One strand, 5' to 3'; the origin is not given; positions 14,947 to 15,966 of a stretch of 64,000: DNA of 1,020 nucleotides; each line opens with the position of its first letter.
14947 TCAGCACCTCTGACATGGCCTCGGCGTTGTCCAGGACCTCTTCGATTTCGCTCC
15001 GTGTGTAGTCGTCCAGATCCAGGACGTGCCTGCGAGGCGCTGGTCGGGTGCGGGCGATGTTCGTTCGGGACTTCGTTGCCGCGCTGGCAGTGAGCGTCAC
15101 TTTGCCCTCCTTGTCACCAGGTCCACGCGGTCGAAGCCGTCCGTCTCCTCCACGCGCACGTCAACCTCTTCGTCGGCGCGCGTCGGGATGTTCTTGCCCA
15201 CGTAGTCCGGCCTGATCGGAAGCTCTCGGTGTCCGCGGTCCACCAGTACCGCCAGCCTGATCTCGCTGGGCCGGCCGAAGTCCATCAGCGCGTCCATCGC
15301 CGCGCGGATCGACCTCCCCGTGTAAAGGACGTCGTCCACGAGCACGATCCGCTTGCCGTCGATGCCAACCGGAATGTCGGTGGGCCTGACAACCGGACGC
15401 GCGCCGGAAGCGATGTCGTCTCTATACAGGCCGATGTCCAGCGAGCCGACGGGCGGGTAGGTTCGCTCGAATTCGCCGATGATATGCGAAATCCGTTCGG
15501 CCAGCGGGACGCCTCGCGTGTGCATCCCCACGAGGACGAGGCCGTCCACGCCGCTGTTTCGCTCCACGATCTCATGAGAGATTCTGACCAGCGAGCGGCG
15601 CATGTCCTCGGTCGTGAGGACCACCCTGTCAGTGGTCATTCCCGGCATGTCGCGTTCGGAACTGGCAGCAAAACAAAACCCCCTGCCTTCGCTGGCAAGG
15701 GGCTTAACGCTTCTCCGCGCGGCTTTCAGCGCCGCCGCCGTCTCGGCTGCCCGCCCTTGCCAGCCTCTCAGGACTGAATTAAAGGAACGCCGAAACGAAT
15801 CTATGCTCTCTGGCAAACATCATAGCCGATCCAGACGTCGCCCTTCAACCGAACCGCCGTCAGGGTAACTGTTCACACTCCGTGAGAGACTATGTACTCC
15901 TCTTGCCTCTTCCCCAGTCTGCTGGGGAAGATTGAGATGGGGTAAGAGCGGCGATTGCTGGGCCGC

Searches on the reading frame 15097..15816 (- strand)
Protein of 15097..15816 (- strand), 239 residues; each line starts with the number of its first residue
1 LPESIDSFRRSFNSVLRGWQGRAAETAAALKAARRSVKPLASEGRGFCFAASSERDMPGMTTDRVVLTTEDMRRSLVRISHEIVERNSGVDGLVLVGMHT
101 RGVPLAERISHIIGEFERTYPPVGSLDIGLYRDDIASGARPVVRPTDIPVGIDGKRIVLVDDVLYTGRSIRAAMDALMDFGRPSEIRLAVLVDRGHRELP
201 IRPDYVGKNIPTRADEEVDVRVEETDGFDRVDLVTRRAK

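Call 7: search_protein_families(library=ncbifam, proteins=[window:15097-15816:-], max_evalue=0.01)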
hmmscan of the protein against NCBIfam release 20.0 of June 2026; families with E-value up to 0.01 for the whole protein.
window:15097-15816:- (239 aa): 18 families
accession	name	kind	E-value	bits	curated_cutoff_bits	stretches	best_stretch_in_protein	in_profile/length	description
NF003549.0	PRK05205.1-5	equivalog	2.7e-70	235.5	138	1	61-235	3-180/182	bifunctional pyr operon transcriptional regulator/uracil phosphoribosyltransferase PyrR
NF003547.0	PRK05205.1-3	equivalog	6.5e-67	225.1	230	1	60-235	10-190/194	bifunctional pyr operon transcriptional regulator/uracil phosphoribosyltransferase PyrR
NF003548.0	PRK05205.1-4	equivalog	9.5e-64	214.4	218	1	65-235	5-171/173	bifunctional pyr operon transcriptional regulator/uracil phosphoribosyltransferase PyrR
NF003546.0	PRK05205.1-2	equivalog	3.7e-51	173.3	268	1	63-228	3-169/175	bifunctional pyr operon transcriptional regulator/uracil phosphoribosyltransferase PyrR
NF003545.0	PRK05205.1-1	equivalog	8.3e-43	145.8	140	1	74-225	11-160/171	bifunctional pyr operon transcriptional regulator/uracil phosphoribosyltransferase PyrR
NF006605.0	PRK09162.1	equivalog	1.8e-08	34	181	1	65-213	16-158/183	hypoxanthine-guanine phosphoribosyltransferase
TIGR01203.1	HGPRTase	equivalog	3.6e-07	30.1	150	1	67-211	3-142/167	hypoxanthine phosphoribosyltransferase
NF004689.0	PRK06031.1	equivalog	1.9e-06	27.3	175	1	81-181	74-181/233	phosphoribosyltransferase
NF005592.0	PRK07322.1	subfamily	9.4e-06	25.1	143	1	152-192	118-158/180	adenine phosphoribosyltransferase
TIGR00336.1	pyrE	equivalog_domain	9.9e-06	25.4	106.8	1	153-183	107-137/173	orotate phosphoribosyltransferase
NF002620.0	PRK02277.1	subfamily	1.3e-05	24.9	115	1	83-194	76-180/201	orotate phosphoribosyltransferase-like protein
TIGR01251.1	ribP_PPkin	subfamily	0.00019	20.5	113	1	142-181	198-237/309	ribose-phosphate diphosphokinase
NF001097.0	PRK00129.1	equivalog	0.00045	20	114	1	126-192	98-161/209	uracil phosphoribosyltransferase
NF040646.1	HPT_Archaea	equivalog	0.00046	19.8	200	1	153-202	113-161/184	hypoxanthine/guanine phosphoribosyltransferase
TIGR01091.1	upp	equivalog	0.0035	17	208.35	1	93-192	70-159/207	uracil phosphoribosyltransferase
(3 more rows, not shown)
